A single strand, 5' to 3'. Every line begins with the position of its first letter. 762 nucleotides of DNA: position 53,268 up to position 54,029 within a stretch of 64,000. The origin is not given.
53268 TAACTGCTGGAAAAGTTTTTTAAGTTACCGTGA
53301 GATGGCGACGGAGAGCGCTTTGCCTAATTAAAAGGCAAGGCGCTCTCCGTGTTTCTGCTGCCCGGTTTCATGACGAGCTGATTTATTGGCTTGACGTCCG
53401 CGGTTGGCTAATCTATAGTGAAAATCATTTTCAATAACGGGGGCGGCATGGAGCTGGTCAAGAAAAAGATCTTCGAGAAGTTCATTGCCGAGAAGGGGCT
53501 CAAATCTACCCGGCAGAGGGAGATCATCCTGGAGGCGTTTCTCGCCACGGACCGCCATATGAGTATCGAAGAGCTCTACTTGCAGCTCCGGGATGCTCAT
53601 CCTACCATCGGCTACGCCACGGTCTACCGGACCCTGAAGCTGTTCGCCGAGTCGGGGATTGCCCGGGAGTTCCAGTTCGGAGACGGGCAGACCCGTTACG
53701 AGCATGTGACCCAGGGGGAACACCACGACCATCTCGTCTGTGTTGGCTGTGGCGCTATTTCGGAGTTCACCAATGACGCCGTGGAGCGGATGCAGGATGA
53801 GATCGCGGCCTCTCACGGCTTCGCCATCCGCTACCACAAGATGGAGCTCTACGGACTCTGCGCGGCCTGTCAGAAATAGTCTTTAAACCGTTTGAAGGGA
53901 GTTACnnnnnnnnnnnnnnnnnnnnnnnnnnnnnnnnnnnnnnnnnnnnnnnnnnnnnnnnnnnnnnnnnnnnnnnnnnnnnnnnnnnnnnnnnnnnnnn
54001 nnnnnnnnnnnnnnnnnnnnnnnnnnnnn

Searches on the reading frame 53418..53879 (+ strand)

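Call 33: search_protein_families(library=pfam, proteins=[window:53418-53879:+], max_evalue=0.01)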
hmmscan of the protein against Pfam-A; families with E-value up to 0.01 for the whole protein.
window:53418-53879:+ (153 aa): 1 family
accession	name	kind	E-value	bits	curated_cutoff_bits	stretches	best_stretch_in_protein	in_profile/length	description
PF01475.25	FUR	-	1.2e-39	135.6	23.1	1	25-145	1-121/121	Ferric uptake regulator family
